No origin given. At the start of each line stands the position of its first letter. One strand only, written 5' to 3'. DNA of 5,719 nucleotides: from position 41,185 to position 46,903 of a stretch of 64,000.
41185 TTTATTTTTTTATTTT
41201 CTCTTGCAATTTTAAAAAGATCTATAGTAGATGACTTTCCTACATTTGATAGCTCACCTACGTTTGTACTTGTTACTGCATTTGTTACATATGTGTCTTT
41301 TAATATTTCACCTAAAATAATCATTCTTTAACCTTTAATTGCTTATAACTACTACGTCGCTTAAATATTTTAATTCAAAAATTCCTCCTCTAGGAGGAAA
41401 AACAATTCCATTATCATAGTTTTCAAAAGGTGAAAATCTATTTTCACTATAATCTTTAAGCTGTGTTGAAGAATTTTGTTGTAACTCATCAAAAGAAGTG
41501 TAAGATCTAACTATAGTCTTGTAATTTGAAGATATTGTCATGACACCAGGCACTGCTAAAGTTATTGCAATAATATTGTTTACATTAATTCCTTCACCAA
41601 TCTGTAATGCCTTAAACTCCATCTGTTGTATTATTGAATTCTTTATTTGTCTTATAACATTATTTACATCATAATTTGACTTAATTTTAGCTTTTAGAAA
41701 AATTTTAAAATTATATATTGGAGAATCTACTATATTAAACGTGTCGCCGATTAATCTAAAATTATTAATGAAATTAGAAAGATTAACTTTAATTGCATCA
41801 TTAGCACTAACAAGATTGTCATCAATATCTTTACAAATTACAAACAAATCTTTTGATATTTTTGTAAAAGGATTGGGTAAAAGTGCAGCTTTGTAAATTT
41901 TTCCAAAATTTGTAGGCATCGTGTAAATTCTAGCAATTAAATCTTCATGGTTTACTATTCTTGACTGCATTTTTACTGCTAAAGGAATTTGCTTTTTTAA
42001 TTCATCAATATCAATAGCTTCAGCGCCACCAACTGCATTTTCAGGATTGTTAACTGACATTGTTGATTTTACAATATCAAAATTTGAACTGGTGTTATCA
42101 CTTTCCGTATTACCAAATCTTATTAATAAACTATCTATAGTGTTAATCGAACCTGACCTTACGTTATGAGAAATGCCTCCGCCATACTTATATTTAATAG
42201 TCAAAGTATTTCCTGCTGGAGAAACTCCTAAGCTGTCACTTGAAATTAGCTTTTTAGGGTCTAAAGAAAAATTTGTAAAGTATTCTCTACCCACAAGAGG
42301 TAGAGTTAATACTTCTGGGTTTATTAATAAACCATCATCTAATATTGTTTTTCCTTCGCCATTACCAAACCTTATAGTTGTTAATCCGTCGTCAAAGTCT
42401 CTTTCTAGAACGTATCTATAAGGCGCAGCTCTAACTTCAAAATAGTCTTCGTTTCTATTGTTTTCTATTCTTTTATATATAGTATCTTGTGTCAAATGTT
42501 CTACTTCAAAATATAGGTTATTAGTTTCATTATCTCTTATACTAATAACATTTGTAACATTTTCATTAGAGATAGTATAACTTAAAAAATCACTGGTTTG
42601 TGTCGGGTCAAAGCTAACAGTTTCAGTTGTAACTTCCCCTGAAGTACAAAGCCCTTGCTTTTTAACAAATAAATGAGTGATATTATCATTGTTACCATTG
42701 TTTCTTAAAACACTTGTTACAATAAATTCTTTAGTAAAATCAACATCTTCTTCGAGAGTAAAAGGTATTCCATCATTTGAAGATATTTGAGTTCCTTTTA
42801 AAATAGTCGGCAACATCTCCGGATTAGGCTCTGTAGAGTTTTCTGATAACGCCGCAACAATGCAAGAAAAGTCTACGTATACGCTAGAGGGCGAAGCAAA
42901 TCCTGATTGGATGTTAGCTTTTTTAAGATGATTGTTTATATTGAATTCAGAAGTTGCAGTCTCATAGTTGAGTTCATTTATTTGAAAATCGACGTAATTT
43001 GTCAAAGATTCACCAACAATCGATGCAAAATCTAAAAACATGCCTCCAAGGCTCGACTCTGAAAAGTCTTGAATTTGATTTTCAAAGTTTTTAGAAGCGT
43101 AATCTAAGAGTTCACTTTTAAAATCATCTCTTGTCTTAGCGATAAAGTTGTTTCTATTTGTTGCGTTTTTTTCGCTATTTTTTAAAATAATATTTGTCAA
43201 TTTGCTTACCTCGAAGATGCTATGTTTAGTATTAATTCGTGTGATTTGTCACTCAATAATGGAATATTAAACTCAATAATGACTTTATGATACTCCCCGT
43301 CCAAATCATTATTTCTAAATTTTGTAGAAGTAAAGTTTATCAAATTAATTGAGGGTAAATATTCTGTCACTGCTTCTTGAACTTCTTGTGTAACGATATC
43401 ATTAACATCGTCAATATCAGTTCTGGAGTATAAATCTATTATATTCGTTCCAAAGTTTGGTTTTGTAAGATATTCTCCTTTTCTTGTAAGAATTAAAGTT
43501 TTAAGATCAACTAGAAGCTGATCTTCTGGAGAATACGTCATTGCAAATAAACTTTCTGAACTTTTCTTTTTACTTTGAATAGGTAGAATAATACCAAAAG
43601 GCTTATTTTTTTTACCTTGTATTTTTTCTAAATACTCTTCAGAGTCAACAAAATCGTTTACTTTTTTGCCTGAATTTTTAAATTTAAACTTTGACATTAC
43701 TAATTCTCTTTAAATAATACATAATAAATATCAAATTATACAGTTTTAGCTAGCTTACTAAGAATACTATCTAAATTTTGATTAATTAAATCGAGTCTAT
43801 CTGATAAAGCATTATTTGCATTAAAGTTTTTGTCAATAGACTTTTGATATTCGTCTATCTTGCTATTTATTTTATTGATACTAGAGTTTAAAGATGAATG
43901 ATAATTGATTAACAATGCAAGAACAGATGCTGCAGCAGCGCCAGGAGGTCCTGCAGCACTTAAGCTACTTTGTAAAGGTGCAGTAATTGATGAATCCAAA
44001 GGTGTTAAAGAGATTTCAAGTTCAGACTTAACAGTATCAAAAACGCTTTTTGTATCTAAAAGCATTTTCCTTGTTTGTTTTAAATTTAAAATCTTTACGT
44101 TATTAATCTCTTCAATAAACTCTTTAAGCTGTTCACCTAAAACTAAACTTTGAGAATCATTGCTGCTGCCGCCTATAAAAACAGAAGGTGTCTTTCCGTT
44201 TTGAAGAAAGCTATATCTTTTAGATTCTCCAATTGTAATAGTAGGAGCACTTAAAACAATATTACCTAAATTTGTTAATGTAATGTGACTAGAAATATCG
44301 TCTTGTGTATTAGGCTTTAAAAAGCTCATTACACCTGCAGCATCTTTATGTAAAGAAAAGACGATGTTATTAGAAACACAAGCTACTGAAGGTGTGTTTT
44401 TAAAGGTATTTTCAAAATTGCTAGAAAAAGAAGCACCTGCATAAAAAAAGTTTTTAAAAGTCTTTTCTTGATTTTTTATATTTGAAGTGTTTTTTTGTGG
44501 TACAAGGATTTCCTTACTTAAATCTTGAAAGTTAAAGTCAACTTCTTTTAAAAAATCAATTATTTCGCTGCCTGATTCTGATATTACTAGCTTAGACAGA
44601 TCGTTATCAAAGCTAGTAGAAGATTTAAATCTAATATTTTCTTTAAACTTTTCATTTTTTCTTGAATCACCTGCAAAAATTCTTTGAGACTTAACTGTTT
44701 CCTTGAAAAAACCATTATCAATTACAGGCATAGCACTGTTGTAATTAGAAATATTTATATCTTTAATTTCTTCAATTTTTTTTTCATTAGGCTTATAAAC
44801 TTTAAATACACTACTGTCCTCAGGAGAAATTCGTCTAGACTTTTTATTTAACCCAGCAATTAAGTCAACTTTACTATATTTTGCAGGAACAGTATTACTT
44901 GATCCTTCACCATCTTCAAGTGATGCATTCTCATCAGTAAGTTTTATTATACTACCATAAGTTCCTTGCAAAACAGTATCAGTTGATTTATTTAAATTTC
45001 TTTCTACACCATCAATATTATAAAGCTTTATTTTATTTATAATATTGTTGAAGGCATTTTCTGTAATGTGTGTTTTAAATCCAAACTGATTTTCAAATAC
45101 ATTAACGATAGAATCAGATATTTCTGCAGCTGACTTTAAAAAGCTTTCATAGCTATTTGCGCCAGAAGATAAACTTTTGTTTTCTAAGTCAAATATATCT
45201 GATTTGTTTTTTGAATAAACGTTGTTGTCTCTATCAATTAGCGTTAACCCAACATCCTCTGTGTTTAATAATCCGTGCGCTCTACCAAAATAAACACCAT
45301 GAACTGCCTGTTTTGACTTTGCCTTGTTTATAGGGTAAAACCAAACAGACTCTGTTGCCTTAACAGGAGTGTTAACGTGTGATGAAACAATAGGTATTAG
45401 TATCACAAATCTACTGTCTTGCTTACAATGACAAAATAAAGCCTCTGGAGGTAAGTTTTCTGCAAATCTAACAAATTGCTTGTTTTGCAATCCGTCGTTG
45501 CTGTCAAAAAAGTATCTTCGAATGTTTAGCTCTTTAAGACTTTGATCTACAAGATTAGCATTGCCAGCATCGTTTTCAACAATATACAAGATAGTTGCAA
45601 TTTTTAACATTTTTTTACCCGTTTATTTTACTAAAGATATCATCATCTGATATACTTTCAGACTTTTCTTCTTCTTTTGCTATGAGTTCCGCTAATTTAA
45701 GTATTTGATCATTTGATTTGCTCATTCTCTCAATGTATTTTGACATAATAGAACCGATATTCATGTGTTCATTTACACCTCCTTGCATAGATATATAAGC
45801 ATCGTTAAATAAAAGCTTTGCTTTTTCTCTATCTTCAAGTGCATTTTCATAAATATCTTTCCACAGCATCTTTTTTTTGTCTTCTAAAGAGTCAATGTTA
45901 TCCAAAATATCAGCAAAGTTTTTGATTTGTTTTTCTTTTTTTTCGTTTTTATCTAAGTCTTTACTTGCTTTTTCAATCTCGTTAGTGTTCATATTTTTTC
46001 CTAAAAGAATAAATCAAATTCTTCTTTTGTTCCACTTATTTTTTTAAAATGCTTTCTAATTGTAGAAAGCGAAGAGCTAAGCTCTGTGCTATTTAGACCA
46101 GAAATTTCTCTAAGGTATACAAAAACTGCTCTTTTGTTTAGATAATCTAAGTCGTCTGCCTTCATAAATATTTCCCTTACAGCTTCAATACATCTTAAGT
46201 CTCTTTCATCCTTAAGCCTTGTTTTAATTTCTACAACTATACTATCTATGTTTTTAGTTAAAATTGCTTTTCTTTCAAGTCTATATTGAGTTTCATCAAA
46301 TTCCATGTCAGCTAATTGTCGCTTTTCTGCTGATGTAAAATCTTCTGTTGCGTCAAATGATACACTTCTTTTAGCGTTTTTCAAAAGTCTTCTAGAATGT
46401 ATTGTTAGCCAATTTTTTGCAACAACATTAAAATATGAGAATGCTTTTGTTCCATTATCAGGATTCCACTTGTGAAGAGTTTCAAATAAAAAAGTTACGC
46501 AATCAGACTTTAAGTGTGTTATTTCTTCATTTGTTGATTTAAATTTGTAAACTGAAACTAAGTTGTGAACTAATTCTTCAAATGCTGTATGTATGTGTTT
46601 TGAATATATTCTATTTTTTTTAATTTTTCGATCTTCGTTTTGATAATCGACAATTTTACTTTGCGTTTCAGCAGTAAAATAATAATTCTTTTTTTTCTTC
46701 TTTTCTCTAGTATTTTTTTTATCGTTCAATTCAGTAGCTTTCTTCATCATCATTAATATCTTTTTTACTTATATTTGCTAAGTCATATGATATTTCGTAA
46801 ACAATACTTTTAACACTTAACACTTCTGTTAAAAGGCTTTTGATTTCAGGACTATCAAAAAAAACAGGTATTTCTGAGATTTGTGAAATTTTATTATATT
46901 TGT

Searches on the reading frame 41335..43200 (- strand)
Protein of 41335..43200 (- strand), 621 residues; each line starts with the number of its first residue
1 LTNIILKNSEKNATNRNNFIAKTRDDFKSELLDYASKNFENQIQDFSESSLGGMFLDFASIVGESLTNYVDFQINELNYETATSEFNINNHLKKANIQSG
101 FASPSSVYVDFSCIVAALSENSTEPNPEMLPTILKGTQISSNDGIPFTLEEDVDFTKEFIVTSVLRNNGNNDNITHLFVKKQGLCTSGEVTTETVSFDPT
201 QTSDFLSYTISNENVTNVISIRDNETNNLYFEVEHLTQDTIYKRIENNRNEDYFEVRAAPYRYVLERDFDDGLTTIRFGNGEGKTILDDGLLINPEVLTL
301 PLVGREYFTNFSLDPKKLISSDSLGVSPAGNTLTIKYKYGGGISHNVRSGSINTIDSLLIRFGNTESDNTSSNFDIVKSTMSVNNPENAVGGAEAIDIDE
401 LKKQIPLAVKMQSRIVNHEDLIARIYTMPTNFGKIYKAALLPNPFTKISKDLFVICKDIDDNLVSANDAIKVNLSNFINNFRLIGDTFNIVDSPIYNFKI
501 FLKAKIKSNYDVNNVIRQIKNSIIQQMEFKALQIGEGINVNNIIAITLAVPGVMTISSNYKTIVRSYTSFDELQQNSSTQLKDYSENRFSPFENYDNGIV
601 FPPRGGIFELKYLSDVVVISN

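Call 69: search_protein_families(library=phrogs, proteins=[window:41335-43200:-], max_evalue=0.001)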
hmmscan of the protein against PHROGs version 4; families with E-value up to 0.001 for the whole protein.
window:41335-43200:- (621 aa): 1 family
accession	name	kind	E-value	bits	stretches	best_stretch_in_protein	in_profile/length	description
phrog_6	-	tail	1.7e-13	51.1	2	19-168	67-189/548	baseplate wedge subunit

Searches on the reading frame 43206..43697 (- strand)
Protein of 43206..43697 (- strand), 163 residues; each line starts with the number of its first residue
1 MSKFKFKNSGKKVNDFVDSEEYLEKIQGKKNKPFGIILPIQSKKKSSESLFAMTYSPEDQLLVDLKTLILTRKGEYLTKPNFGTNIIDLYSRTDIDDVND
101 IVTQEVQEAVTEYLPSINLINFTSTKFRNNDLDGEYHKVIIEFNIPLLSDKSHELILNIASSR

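Call 6: search_protein_families(library=pfam, proteins=[window:43206-43697:-], max_evalue=0.01)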
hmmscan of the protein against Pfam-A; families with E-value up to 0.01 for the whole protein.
window:43206-43697:- (163 aa): 1 family
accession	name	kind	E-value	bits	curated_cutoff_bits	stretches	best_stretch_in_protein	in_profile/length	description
PF04965.19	GPW_gp25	-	1.4e-05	25.3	27.2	1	59-126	5-72/96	Baseplate wedge protein gp25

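Call 7: search_protein_families(library=phrogs, proteins=[window:43206-43697:-], max_evalue=0.001)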
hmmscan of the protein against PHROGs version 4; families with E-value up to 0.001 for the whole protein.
window:43206-43697:- (163 aa): 3 families
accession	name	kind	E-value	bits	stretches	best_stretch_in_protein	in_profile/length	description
phrog_975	-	tail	5.8e-05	23.3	1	64-136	140-211/238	baseplate protein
phrog_261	-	tail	0.00011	23.1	1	65-151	51-133/312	baseplate wedge subunit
phrog_43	-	tail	0.00032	21.4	1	58-127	19-88/126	baseplate wedge subunit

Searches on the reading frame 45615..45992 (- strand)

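Call 6: search_protein_families(library=pfam, proteins=[window:45615-45992:-], max_evalue=0.01)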
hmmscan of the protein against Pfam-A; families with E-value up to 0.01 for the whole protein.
window:45615-45992:- (125 aa): 0 families

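Call 7: search_protein_families(library=phrogs, proteins=[window:45615-45992:-], max_evalue=0.001)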
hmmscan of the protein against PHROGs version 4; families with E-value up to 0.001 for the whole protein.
window:45615-45992:- (125 aa): 0 families

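Call 62: search_protein_families(library=ncbifam, proteins=[window:45615-45992:-], max_evalue=1)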
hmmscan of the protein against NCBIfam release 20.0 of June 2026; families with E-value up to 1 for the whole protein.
window:45615-45992:- (125 aa): 3 families
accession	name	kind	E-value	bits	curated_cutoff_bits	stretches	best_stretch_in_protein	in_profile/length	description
NF003763.0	PRK05354.1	equivalog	0.0024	16.5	369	1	7-104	360-452/636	biosynthetic arginine decarboxylase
NF041198.1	UshA_like_PCGU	equivalog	0.015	13.9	275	1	5-102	291-390/519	UshA-like (seleno)protein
TIGR03974.1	rSAM_six_Cys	equivalog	0.53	9.1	425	1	6-57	39-90/451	thioether cross-link-forming SCIFF peptide maturase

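Call 63: search_protein_families(library=pfam, proteins=[window:45615-45992:-], max_evalue=10)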
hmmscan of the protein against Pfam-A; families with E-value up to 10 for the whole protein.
window:45615-45992:- (125 aa): 5 families
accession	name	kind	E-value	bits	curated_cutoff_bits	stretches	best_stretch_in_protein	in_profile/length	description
PF17810.6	Arg_decarb_HB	-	0.014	16.1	23.3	1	17-70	2-49/84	Arginine decarboxylase helical bundle domain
PF06100.17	MCRA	-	0.039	13.3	23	1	18-121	61-150/495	MCRA family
PF04399.18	Glutaredoxin2_C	-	0.51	10.6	32.8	1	83-119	53-89/130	Glutaredoxin 2, C terminal domain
PF05002.20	SGS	-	0.95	10.1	23.9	1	9-58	6-44/82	SGS domain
PF04502.18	Saf4_Yju2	-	2.6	8.1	27.8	1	6-96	119-206/332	Saf4/Yju2 protein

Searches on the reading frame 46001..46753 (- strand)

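Call 6: search_protein_families(library=pfam, proteins=[window:46001-46753:-], max_evalue=0.01)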
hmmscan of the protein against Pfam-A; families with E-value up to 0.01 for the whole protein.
window:46001-46753:- (250 aa): 0 families

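Call 7: search_protein_families(library=phrogs, proteins=[window:46001-46753:-], max_evalue=0.001)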
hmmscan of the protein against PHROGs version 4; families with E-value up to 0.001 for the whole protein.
window:46001-46753:- (250 aa): 0 families

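Call 62: search_protein_families(library=ncbifam, proteins=[window:46001-46753:-], max_evalue=1)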
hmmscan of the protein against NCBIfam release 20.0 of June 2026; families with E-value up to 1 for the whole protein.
window:46001-46753:- (250 aa): 1 family
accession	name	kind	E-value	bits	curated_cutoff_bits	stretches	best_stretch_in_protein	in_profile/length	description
NF047777.1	LIC_11502_fam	equivalog_domain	0.069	13.8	75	0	52-88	28-63/82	LIC_11502 family protein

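Call 63: search_protein_families(library=pfam, proteins=[window:46001-46753:-], max_evalue=10)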
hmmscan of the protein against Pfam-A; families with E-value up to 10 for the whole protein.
window:46001-46753:- (250 aa): 1 family
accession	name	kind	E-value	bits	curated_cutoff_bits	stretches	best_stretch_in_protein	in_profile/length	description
PF23565.1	ARM_TANGO6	-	0.1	12.5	27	1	50-127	141-216/260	Transport and Golgi organization protein 6 homolog, ARM-like repeat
